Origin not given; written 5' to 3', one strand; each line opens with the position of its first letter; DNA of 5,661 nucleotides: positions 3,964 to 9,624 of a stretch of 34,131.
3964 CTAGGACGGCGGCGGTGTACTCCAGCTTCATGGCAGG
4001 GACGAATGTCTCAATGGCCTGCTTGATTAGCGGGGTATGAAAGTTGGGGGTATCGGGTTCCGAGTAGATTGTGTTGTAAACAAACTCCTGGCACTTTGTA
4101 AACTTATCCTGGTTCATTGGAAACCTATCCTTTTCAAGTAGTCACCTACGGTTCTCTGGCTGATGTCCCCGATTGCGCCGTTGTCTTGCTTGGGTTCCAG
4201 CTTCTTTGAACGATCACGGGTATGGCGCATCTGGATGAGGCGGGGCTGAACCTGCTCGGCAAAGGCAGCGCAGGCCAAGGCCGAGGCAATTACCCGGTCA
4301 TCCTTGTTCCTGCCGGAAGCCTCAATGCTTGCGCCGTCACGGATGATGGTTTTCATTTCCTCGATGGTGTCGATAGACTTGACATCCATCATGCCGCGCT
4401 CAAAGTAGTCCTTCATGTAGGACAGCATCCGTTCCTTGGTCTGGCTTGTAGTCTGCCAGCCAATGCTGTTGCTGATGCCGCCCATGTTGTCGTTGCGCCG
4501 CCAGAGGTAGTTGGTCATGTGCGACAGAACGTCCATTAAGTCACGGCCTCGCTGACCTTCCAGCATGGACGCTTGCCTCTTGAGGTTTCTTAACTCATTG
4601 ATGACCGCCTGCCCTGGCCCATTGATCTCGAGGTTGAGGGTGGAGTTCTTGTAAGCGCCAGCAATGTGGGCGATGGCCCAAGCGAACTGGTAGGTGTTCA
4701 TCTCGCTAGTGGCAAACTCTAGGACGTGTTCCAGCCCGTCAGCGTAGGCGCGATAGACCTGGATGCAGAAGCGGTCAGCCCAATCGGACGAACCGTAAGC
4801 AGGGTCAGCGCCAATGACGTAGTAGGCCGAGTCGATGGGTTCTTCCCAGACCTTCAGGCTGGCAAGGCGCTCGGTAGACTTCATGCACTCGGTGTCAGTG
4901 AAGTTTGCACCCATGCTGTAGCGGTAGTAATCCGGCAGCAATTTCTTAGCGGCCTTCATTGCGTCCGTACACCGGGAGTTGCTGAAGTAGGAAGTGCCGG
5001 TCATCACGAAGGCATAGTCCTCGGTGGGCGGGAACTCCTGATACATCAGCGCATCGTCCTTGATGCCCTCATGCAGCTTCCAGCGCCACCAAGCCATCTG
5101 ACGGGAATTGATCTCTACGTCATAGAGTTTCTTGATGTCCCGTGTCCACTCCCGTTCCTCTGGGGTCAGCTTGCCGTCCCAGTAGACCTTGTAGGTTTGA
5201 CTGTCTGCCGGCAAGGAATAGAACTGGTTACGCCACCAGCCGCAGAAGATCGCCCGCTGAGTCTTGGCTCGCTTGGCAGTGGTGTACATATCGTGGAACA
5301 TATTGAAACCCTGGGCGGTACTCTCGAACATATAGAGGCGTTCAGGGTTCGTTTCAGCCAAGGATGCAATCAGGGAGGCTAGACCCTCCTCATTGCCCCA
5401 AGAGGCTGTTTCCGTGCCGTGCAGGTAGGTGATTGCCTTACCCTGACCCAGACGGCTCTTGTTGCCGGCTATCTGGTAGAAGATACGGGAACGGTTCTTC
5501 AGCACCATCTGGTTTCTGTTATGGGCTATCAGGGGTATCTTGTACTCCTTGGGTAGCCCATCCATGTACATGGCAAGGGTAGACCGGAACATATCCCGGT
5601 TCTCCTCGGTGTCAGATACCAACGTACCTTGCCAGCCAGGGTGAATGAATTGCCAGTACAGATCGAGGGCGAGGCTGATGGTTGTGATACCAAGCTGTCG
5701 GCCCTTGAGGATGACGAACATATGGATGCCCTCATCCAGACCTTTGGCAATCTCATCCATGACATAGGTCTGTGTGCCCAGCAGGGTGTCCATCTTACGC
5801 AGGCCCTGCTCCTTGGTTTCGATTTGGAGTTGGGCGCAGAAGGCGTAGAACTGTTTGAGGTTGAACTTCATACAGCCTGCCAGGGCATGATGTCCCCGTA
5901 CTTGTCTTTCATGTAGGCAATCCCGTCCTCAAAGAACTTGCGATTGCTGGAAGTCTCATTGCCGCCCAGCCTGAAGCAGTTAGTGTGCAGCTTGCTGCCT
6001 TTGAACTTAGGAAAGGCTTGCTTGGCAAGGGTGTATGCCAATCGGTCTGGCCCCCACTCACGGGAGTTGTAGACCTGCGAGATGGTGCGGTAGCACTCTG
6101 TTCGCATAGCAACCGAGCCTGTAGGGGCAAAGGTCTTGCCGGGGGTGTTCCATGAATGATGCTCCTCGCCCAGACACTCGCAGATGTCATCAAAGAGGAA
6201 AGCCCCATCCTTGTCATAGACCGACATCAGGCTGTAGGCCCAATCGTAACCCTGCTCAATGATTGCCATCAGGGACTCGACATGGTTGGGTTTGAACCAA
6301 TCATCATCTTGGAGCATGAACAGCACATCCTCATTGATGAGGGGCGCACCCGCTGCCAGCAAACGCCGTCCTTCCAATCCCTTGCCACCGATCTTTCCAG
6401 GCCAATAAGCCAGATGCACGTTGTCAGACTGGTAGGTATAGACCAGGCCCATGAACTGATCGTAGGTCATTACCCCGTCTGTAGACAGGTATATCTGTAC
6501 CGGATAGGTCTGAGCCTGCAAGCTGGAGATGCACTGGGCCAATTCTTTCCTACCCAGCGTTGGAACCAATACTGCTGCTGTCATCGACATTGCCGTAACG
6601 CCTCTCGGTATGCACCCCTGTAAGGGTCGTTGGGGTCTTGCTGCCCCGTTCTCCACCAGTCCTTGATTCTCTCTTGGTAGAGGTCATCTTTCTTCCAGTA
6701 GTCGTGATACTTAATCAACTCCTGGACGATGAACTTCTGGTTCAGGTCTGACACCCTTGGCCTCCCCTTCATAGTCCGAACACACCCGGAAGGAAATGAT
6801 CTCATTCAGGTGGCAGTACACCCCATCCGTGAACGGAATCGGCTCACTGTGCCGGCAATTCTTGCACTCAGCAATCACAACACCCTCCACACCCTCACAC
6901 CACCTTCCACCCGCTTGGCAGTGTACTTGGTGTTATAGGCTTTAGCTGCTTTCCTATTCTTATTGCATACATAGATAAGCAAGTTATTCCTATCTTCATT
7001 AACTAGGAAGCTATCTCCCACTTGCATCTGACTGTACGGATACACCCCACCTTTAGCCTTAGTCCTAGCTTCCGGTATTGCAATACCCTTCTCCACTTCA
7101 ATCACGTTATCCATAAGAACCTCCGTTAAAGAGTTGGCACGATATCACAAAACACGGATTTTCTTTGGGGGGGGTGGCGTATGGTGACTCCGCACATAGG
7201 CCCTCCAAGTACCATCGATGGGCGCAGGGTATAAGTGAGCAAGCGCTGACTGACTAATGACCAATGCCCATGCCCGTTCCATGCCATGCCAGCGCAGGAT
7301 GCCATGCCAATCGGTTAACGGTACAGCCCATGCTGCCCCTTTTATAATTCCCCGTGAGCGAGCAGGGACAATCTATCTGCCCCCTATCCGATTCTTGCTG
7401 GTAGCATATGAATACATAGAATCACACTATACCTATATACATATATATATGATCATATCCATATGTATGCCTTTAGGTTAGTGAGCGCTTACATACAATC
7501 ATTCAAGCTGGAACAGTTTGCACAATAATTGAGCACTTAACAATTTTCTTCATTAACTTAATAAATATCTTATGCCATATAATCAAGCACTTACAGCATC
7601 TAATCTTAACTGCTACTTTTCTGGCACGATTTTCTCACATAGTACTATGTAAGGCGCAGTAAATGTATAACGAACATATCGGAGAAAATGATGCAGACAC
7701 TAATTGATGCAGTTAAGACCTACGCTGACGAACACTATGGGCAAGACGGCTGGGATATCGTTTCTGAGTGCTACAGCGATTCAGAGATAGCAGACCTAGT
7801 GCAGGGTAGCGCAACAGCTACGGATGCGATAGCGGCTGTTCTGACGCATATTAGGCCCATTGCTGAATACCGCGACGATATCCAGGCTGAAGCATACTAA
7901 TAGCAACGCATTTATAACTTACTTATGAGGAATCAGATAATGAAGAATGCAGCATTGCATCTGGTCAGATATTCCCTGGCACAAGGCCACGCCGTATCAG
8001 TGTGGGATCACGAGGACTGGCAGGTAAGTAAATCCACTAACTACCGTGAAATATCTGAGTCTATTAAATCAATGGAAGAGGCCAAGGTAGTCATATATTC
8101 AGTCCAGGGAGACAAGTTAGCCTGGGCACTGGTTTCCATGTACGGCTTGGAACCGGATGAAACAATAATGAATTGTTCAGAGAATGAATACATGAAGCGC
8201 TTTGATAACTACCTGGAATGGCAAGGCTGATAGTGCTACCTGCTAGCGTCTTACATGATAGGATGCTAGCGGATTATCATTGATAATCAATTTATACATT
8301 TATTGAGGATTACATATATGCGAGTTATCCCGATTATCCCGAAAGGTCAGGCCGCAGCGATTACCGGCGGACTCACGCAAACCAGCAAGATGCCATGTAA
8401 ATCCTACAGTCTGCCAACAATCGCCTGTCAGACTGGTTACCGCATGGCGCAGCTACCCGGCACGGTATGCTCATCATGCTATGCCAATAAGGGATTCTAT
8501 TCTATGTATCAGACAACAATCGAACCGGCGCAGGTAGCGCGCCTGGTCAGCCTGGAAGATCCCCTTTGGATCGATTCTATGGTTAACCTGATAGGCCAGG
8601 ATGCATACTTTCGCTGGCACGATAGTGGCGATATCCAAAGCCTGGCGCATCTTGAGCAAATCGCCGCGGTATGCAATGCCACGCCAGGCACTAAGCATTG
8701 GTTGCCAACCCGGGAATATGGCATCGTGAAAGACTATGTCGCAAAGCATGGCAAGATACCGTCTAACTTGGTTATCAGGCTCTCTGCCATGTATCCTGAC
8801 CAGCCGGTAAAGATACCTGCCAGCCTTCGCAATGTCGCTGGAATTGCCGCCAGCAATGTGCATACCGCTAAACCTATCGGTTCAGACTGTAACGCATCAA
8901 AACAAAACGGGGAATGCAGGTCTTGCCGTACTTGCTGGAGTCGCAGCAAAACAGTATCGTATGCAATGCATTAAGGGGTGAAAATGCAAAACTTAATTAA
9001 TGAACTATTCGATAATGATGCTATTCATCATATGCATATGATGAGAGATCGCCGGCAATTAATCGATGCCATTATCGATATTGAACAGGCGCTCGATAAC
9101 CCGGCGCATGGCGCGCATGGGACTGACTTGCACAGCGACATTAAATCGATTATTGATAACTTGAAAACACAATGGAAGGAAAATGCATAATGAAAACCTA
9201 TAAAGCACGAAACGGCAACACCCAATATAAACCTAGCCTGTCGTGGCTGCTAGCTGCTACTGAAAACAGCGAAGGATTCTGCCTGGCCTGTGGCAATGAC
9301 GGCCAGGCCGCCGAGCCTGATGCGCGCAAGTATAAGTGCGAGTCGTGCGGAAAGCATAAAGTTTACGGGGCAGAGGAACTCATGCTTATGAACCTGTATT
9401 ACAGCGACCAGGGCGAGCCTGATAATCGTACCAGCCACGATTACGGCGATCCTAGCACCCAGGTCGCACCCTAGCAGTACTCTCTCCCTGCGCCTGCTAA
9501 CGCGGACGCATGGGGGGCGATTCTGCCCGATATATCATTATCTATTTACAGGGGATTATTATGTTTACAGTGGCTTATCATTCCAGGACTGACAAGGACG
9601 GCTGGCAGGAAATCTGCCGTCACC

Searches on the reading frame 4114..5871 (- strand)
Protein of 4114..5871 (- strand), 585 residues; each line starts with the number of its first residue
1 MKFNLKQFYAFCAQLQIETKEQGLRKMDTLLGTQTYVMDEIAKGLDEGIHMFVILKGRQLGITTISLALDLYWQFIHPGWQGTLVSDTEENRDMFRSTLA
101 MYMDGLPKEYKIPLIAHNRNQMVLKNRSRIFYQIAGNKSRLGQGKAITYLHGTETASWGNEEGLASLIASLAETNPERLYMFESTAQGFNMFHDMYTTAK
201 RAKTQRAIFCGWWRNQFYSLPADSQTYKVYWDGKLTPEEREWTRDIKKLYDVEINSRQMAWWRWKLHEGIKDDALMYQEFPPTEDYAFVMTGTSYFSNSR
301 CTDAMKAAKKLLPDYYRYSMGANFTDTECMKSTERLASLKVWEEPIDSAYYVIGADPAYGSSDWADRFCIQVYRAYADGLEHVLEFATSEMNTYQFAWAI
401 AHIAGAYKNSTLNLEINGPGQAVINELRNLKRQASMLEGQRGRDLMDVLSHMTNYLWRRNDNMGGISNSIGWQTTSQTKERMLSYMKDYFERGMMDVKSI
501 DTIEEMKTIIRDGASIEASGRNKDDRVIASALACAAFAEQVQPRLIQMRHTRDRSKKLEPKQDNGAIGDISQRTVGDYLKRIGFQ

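Call 24: search_protein_families(library=phrogs, proteins=[window:4114-5871:-], max_evalue=0.001)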
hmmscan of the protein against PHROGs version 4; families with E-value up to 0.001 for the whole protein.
window:4114-5871:- (585 aa): 3 families
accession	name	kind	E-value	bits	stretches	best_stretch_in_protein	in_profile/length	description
phrog_38407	-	unknown function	4.5e-14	53.2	1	205-534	38-345/370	-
phrog_24361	-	head and packaging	8.5e-08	33.2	1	400-544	17-144/162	terminase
phrog_38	-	head and packaging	0.00022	21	1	345-553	543-721/760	terminase large subunit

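Call 42: search_dna_similar(query=window:4114-5871:-, collection=phages, mode=protein, max_rows=12)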
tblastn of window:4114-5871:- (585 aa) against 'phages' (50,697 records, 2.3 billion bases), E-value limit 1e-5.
Records with a match: 352; places in all: 352; records where one place covers at least 80% of the query: 191.
Best place of each record, by identity: 80-90% 1; 60-80% 1; <60% 350.
By first word of the organism name: Vibrio 124; Stx2a-converting 81; Escherichia 73; Ralstonia 16; Stx2-converting 12; Shigella 6; Stx 6; Enterobacteria 5; Stx1 4; Methylophilales 4; and 14 more.
By host as written in the record: - 222; Escherichia coli K514 (EHEC) 7; Ralstonia pseudosolanacearum I-31 (MT043) 5; Escherichia coli O157:H7 4; Escherichia coli O157:H7 Morioka V526 4; Ralstonia pseudosolanacearum I-33 (MT061) 4; Methylophilales_sp._H5P1 4; Hydrogenobaculum 2; and 79 more.
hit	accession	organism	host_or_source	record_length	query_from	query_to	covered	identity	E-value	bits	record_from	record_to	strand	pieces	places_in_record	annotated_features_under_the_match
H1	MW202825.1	Bacteriophage sp.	Manatee Spring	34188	1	583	100%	81.3%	0e+0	994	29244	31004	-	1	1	terminase large subunit | hypothetical protein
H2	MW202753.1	Bacteriophage sp.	Manatee Spring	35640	1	583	100%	77.2%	0e+0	927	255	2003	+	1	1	terminase large subunit | hypothetical protein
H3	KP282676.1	Hydrogenobaculum phage 1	Hydrogenobaculum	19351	5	558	95%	31.6%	7e-78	274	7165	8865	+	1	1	hypothetical protein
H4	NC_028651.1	Hydrogenobaculum phage 1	Hydrogenobaculum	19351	5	558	95%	31.6%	7e-78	274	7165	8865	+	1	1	hypothetical protein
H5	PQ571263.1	Bacteroides phage BF1-TP2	Bacteroides fragilis BL19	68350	9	575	97%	22.5%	1e-15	87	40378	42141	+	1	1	tail spike protein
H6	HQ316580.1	Vibrio phage douglas 12A4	Vibrio fischeri 12A4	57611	53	554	86%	24.1%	1e-19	99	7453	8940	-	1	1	large subunit terminase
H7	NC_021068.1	Vibrio phage douglas 12A4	Vibrio fischeri 12A4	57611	53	554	86%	24.1%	1e-19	99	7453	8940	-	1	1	large subunit terminase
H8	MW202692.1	Caudoviricetes sp.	Manatee Spring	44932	37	559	89%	23.0%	1e-16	90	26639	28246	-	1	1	terminase large subunit | portal protein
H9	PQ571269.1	Bacteroides phage BKO1-TP3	Bacteroides koreensis HM3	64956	52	557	86%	23.4%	6e-11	72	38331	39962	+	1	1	tail spike protein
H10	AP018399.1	Xanthomonas phage XacN1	Xanthomonas citri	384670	53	529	82%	24.6%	8e-9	65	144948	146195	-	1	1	terminase large subunit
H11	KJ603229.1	Shigella phage POCJ13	Shigella flexneri 2a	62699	53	533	82%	24.0%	2e-16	90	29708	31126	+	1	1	hypothetical protein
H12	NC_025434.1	Shigella phage POCJ13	Shigella flexneri 2a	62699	53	533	82%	24.0%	2e-16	90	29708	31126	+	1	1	terminase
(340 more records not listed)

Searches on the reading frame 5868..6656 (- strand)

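Call 24: search_protein_families(library=phrogs, proteins=[window:5868-6656:-], max_evalue=0.001)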
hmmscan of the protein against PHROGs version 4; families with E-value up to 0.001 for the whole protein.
window:5868-6656:- (262 aa): 1 family
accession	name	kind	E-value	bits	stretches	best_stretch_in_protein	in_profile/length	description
phrog_14775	-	moron, auxiliary metabolic gene and host takeover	0.00038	21.2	0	112-150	66-104/203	glycosyltransferase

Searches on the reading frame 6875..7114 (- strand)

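Call 24: search_protein_families(library=phrogs, proteins=[window:6875-7114:-], max_evalue=0.001)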
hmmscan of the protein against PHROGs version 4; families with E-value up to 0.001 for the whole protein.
window:6875-7114:- (79 aa): 1 family
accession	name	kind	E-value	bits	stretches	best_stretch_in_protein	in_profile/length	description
phrog_7597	-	unknown function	1e-05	26.3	1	6-38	89-122/193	-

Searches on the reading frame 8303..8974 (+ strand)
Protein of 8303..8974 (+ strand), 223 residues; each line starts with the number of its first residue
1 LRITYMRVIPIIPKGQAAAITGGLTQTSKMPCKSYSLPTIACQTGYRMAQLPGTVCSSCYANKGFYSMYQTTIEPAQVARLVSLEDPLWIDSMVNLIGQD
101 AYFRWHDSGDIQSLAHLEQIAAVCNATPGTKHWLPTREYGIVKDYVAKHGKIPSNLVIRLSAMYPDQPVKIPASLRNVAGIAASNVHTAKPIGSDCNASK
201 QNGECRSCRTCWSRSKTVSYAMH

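Call 24: search_protein_families(library=phrogs, proteins=[window:8303-8974:+], max_evalue=0.001)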
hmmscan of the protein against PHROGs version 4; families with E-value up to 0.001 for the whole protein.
window:8303-8974:+ (223 aa): 1 family
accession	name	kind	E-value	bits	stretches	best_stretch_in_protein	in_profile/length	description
phrog_1392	-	unknown function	4.2e-12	47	1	101-219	146-274/296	-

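Call 75: search_protein_families(library=pfam, proteins=[window:8303-8974:+], max_evalue=0.01)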
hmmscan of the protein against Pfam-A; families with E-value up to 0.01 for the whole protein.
window:8303-8974:+ (223 aa): 1 family
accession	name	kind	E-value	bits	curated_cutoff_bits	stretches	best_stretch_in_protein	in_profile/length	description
PF17338.8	GP88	-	3.6e-21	76.5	24.4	1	25-213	18-229/230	Gene product 88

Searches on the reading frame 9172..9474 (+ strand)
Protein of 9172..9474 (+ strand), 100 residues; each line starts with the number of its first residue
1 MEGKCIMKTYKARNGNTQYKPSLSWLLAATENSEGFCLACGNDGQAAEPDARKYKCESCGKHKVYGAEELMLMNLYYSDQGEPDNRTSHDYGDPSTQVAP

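Call 75: search_protein_families(library=pfam, proteins=[window:9172-9474:+], max_evalue=0.01)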
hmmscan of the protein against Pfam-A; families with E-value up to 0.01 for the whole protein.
window:9172-9474:+ (100 aa): 1 family
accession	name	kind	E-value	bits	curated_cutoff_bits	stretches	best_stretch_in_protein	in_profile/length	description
PF01155.25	HypA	-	0.006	17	28.9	1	29-74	65-109/112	Hydrogenase/urease nickel incorporation, metallochaperone, hypA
